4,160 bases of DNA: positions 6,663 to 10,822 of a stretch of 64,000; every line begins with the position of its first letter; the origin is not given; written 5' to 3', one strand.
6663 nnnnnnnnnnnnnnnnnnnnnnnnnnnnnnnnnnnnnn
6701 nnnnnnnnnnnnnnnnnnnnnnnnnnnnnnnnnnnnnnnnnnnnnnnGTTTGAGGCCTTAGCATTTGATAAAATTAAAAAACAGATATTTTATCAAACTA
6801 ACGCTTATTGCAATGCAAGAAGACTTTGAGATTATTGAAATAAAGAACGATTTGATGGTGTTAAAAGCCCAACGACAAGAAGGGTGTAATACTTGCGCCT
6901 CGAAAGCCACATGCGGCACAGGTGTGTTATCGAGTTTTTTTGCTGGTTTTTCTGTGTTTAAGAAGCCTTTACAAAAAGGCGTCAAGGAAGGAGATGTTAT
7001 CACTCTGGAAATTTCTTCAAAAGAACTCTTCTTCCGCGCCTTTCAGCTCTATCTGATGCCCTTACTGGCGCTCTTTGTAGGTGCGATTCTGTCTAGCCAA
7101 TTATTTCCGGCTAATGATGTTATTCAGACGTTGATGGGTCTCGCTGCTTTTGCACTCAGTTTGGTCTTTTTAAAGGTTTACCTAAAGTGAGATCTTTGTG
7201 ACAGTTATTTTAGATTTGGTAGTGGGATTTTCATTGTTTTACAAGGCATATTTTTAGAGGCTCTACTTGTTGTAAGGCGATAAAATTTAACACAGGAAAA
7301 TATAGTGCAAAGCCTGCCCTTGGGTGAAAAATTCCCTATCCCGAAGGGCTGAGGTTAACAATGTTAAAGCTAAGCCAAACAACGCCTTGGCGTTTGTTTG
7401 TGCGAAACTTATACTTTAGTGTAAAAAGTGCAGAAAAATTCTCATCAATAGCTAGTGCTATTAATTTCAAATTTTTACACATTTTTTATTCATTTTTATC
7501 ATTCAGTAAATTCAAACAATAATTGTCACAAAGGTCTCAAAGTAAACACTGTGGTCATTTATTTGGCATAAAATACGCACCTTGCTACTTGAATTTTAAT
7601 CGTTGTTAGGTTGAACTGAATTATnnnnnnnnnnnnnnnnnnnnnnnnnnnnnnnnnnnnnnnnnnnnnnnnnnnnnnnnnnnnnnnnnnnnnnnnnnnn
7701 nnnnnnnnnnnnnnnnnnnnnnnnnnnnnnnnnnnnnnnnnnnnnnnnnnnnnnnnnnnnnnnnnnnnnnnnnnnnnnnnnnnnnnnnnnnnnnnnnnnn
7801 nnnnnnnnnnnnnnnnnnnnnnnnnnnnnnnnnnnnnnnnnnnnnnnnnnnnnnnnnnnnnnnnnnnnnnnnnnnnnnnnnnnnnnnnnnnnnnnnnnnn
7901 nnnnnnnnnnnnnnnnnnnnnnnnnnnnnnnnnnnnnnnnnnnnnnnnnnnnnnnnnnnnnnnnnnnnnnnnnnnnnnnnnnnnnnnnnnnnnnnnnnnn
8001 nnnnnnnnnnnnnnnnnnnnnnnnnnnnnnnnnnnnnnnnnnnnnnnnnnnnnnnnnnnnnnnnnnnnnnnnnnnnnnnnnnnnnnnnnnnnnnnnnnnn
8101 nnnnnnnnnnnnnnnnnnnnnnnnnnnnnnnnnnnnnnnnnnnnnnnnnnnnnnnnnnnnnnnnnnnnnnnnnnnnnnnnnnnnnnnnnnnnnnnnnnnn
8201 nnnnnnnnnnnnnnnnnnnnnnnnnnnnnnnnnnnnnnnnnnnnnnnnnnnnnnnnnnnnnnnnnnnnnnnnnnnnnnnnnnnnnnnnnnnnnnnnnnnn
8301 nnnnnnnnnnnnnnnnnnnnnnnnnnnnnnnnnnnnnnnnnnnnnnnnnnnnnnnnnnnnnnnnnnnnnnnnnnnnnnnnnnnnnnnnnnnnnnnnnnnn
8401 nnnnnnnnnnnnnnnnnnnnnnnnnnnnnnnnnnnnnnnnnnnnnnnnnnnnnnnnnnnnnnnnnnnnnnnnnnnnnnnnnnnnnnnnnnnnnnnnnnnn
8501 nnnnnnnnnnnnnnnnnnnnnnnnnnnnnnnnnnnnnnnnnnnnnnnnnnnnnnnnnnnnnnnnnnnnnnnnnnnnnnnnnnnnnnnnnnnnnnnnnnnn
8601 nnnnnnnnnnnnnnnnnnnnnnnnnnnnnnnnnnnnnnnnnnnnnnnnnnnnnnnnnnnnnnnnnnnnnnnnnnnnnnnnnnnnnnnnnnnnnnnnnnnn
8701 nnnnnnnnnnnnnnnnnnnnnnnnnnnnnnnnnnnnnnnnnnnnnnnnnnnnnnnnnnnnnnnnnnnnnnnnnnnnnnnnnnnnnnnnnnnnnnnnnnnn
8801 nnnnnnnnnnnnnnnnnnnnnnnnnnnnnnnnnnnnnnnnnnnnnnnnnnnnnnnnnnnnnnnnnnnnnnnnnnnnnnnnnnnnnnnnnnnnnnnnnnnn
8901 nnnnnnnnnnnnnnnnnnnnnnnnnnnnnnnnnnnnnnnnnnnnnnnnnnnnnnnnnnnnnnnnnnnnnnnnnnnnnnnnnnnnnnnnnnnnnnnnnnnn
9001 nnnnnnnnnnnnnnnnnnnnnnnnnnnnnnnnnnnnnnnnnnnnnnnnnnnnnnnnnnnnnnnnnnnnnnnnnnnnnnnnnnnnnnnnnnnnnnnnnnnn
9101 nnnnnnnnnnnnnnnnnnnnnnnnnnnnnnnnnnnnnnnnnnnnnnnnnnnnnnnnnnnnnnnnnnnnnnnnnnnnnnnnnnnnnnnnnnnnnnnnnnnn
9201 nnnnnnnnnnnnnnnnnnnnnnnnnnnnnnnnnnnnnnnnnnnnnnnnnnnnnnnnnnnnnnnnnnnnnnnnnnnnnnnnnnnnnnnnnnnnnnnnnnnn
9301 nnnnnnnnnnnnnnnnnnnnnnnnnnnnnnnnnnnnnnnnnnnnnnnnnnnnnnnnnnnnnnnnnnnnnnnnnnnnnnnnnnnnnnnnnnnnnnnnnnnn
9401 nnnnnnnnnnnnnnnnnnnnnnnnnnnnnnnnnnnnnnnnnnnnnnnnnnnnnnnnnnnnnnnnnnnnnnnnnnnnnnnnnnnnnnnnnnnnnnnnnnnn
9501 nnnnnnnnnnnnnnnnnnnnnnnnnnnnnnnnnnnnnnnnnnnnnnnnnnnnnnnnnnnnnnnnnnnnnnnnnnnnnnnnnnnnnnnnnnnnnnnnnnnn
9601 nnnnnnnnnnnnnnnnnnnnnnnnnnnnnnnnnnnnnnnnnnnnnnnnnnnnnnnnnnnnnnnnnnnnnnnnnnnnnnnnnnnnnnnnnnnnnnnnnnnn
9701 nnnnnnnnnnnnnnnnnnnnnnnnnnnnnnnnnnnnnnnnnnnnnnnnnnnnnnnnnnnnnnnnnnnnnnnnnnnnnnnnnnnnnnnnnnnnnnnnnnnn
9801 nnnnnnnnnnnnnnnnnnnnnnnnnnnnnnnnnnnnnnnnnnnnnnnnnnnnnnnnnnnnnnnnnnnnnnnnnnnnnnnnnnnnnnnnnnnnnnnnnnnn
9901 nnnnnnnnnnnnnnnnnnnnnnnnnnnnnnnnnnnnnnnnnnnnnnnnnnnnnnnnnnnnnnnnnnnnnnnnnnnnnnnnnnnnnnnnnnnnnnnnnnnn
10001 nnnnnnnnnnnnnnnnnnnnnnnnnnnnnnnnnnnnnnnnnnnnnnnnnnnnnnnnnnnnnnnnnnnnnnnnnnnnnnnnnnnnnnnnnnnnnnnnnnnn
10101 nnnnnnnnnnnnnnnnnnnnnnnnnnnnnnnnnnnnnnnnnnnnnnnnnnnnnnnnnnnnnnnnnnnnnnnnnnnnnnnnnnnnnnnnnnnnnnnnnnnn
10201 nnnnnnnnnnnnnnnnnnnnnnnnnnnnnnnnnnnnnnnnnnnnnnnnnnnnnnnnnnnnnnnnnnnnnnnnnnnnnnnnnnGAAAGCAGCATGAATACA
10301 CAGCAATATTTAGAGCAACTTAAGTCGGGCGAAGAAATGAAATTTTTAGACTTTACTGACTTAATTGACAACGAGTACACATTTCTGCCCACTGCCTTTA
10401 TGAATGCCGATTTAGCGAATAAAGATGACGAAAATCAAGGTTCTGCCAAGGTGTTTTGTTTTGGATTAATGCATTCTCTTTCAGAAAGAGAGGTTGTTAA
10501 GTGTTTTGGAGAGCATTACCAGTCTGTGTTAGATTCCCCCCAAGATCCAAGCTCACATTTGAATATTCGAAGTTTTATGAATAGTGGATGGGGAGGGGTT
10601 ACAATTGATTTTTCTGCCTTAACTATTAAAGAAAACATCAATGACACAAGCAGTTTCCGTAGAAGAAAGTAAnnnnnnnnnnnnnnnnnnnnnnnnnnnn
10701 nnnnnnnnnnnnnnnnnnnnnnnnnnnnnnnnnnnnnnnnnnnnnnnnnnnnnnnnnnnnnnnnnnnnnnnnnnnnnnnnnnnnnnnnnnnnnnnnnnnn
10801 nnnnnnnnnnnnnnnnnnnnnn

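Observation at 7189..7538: Unannotated 292-350 bp dispersed element family (4 full copies and 2 remnants in 64 kb)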

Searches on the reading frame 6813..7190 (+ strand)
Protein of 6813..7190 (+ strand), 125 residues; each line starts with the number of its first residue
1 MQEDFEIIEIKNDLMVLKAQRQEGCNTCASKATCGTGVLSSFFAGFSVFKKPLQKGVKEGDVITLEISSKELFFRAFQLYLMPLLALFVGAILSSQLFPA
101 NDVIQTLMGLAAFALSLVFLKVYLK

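Call 51: find_encoding_contigs(protein=window:6813-7190:+, flank=1500, max_places=10)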
Protein window:6813-7190:+ (125 aa): 23 contigs read that carry it; 10 places shown.
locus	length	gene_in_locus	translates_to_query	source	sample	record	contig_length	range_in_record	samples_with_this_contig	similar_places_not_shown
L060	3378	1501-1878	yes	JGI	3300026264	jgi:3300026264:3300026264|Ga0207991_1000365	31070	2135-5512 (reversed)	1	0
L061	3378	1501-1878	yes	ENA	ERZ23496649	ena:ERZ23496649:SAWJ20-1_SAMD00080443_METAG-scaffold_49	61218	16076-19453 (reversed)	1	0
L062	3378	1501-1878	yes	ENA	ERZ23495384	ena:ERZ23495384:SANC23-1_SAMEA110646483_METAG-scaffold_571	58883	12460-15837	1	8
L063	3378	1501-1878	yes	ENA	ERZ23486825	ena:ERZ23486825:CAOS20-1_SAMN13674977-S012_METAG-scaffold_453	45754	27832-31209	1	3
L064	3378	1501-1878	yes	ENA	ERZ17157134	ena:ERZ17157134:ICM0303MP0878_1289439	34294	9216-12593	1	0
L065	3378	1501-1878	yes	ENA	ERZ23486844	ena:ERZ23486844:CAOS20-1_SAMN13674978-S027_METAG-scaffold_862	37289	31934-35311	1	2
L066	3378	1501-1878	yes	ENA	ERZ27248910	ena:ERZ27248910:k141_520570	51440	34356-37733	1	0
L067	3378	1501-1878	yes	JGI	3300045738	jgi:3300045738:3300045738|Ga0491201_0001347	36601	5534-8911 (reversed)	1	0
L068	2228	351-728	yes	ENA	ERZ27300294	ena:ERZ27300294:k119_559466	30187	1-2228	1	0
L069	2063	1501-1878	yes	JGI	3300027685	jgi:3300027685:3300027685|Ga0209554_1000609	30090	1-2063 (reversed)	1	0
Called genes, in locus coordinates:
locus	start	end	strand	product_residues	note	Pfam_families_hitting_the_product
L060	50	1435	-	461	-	PF02878:PGM_PMM_I, PF02879:PGM_PMM_II, PF02880:PGM_PMM_III, PF00408:PGM_PMM_IV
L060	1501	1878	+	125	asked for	PF04246:RseC_MucC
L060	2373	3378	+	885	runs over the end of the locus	PF28598:PDH_E1_N, PF00456:Transketolase_N, PF17831:PDH_E1_M, PF22613:Transketolase_C_1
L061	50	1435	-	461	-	PF02878:PGM_PMM_I, PF02879:PGM_PMM_II, PF02880:PGM_PMM_III, PF00408:PGM_PMM_IV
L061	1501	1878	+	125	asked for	PF04246:RseC_MucC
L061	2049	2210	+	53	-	-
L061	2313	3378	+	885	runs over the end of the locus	PF28598:PDH_E1_N, PF00456:Transketolase_N, PF17831:PDH_E1_M, PF22613:Transketolase_C_1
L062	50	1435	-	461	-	PF02878:PGM_PMM_I, PF02879:PGM_PMM_II, PF02880:PGM_PMM_III, PF00408:PGM_PMM_IV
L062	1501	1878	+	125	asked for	PF04246:RseC_MucC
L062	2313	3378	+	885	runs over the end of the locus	PF28598:PDH_E1_N, PF00456:Transketolase_N, PF17831:PDH_E1_M, PF22613:Transketolase_C_1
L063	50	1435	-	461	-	PF02878:PGM_PMM_I, PF02879:PGM_PMM_II, PF02880:PGM_PMM_III, PF00408:PGM_PMM_IV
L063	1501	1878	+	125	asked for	PF04246:RseC_MucC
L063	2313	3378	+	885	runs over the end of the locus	PF28598:PDH_E1_N, PF00456:Transketolase_N, PF17831:PDH_E1_M, PF22613:Transketolase_C_1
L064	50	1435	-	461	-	PF02878:PGM_PMM_I, PF02879:PGM_PMM_II, PF02880:PGM_PMM_III, PF00408:PGM_PMM_IV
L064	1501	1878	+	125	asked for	PF04246:RseC_MucC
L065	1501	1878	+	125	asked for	PF04246:RseC_MucC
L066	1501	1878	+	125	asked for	PF04246:RseC_MucC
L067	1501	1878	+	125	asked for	PF04246:RseC_MucC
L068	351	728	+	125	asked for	PF04246:RseC_MucC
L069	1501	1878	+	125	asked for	PF04246:RseC_MucC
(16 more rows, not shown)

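Call 55: find_homologous_proteins(query=window:6813-7187:+, max_evalue=1e-10)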
Query window:6813-7187:+ (125 aa): 67 proteins with E <= 1e-10 among 113 candidates.
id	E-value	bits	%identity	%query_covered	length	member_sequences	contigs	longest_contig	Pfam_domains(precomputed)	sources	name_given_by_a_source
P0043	2.8e-71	255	98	100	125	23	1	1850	PF04246.19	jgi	jgi:sigma-E factor negative regulatory protein RseC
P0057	5.2e-63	228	86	100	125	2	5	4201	PF04246.19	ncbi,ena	ncbi:MAG: SoxR reducing system RseC family protein [Gammaproteobacteria bacterium]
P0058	1.2e-57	211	81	100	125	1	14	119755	PF04246.19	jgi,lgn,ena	jgi:sigma-E factor negative regulatory protein RseC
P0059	2.2e-57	210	79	100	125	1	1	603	PF04246.19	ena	-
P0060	3.0e-57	210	79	100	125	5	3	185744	PF04246.19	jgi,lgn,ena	-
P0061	6.8e-57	208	78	100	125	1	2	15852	PF04246.19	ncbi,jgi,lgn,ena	ncbi:MAG: SoxR reducing system RseC family protein [Gammaproteobacteria bacterium]|jgi:sigma-E facto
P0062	1.2e-56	208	78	100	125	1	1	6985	PF04246.19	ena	-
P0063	2.1e-56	207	80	100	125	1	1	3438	PF04246.19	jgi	jgi:sigma-E factor negative regulatory protein RseC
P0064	3.4e-56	206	79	90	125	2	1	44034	PF04246.19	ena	-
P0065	6.8e-56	205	77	100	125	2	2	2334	PF04246.19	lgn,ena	-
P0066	1.3e-55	204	77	100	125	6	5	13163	PF04246.19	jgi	-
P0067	2.3e-55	203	77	100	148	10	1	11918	PF04246.19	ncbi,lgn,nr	ncbi:MAG TPA: Fis family transcriptional regulator [Candidatus Thioglobus sp.]|nr:Fis family transcr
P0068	4.6e-54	199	76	100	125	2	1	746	PF04246.19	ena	-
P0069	1.1e-52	195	74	100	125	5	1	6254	PF04246.19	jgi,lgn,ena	-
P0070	9.6e-50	185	70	97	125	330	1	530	PF04246.19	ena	-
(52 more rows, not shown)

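Call 56: find_encoding_contigs(protein=P0058, flank=2500, max_places=3)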
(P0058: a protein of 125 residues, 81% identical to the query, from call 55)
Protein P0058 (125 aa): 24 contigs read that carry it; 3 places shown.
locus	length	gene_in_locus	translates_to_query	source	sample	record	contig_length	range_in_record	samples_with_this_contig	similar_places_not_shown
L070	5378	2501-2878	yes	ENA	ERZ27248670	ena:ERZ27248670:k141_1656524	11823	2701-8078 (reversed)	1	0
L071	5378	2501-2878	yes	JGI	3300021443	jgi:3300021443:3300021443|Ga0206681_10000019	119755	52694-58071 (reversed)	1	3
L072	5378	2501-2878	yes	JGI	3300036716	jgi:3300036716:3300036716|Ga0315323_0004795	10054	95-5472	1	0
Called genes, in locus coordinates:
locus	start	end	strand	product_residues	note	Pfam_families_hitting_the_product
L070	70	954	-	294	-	PF00126:HTH_1, PF03466:LysR_substrate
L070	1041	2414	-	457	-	PF02878:PGM_PMM_I, PF02879:PGM_PMM_II, PF02880:PGM_PMM_III, PF00408:PGM_PMM_IV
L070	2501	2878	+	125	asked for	PF04246:RseC_MucC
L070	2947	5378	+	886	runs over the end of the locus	PF28598:PDH_E1_N, PF00456:Transketolase_N, PF17831:PDH_E1_M, PF22613:Transketolase_C_1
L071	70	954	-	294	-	PF00126:HTH_1, PF03466:LysR_substrate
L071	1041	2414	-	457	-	PF02878:PGM_PMM_I, PF02879:PGM_PMM_II, PF02880:PGM_PMM_III, PF00408:PGM_PMM_IV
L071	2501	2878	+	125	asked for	PF04246:RseC_MucC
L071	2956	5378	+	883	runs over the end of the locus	PF28598:PDH_E1_N, PF00456:Transketolase_N, PF17831:PDH_E1_M, PF22613:Transketolase_C_1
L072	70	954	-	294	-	PF00126:HTH_1, PF03466:LysR_substrate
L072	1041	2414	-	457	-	PF02878:PGM_PMM_I, PF02879:PGM_PMM_II, PF02880:PGM_PMM_III, PF00408:PGM_PMM_IV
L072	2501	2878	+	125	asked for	PF04246:RseC_MucC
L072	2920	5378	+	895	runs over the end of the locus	PF28598:PDH_E1_N, PF00456:Transketolase_N, PF17831:PDH_E1_M, PF22613:Transketolase_C_1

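Call 57: find_encoding_contigs(protein=P0057, flank=2500, max_places=3)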
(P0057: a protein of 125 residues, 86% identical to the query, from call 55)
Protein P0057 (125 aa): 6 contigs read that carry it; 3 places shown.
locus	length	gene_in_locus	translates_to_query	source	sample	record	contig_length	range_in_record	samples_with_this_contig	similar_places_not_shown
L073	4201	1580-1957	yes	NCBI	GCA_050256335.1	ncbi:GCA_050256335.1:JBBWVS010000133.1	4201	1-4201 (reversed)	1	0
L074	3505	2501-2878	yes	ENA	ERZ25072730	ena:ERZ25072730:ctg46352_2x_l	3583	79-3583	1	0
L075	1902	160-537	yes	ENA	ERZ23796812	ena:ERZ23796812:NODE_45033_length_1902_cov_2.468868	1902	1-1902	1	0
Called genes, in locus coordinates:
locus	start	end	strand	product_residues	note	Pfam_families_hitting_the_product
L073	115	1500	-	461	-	PF02878:PGM_PMM_I, PF02879:PGM_PMM_II, PF02880:PGM_PMM_III, PF00408:PGM_PMM_IV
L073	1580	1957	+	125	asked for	PF04246:RseC_MucC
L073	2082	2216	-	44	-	-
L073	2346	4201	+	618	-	PF28598:PDH_E1_N, PF00456:Transketolase_N, PF17831:PDH_E1_M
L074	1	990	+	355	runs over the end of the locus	?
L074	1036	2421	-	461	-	PF02878:PGM_PMM_I, PF02879:PGM_PMM_II, PF02880:PGM_PMM_III, PF00408:PGM_PMM_IV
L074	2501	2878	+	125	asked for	PF04246:RseC_MucC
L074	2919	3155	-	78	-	-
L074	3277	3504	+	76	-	?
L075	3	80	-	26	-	?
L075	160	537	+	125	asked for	PF04246:RseC_MucC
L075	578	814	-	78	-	-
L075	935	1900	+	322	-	?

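Call 58: find_encoding_contigs(protein=P0060, flank=2500, max_places=3)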
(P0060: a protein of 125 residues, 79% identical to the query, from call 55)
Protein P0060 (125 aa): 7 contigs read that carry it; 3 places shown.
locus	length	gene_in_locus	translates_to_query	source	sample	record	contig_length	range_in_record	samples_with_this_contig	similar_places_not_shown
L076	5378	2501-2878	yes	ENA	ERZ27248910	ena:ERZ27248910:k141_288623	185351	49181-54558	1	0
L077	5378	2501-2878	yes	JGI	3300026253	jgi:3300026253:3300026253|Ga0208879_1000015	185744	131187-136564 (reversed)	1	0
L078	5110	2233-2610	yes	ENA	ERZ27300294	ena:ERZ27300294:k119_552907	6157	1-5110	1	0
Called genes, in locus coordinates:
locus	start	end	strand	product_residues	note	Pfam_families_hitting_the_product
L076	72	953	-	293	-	PF00126:HTH_1, PF03466:LysR_substrate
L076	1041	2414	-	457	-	PF02878:PGM_PMM_I, PF02879:PGM_PMM_II, PF02880:PGM_PMM_III, PF00408:PGM_PMM_IV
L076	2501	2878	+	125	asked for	PF04246:RseC_MucC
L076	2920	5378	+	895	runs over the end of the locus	PF28598:PDH_E1_N, PF00456:Transketolase_N, PF17831:PDH_E1_M, PF22613:Transketolase_C_1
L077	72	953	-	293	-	PF00126:HTH_1, PF03466:LysR_substrate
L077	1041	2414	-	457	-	PF02878:PGM_PMM_I, PF02879:PGM_PMM_II, PF02880:PGM_PMM_III, PF00408:PGM_PMM_IV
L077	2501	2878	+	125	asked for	PF04246:RseC_MucC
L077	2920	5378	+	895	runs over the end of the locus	PF28598:PDH_E1_N, PF00456:Transketolase_N, PF17831:PDH_E1_M, PF22613:Transketolase_C_1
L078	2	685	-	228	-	?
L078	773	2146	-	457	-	PF02878:PGM_PMM_I, PF02879:PGM_PMM_II, PF02880:PGM_PMM_III, PF00408:PGM_PMM_IV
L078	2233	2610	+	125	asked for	PF04246:RseC_MucC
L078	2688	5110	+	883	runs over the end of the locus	PF28598:PDH_E1_N, PF00456:Transketolase_N, PF17831:PDH_E1_M, PF22613:Transketolase_C_1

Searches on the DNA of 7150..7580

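Call 94: search_rna_families(source=window, start=7150, end=7580, threshold=evalue, max_evalue=1)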
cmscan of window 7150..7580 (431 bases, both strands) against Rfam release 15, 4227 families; matches with E-value up to 1: 1.
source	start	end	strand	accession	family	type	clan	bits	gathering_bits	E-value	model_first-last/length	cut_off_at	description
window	7208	7303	+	RF01705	Flavo-1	Gene; sRNA;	-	17.9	42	0.38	1-76/76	no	Flavo-1 RNA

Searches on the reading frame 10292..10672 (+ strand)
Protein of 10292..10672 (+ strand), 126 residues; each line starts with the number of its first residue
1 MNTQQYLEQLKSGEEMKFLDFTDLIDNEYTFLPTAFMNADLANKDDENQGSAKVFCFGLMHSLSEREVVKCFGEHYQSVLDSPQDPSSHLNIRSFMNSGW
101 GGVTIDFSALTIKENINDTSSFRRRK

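Call 62: search_protein_families(library=pfam, proteins=[window:10292-10672:+], max_evalue=0.00001)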
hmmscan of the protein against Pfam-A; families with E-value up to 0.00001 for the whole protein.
window:10292-10672:+ (126 aa): 1 family
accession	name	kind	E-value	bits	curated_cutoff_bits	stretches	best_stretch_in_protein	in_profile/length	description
PF08888.16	HopJ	-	4.7e-32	110.9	27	1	4-110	2-109/109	HopJ type III effector protein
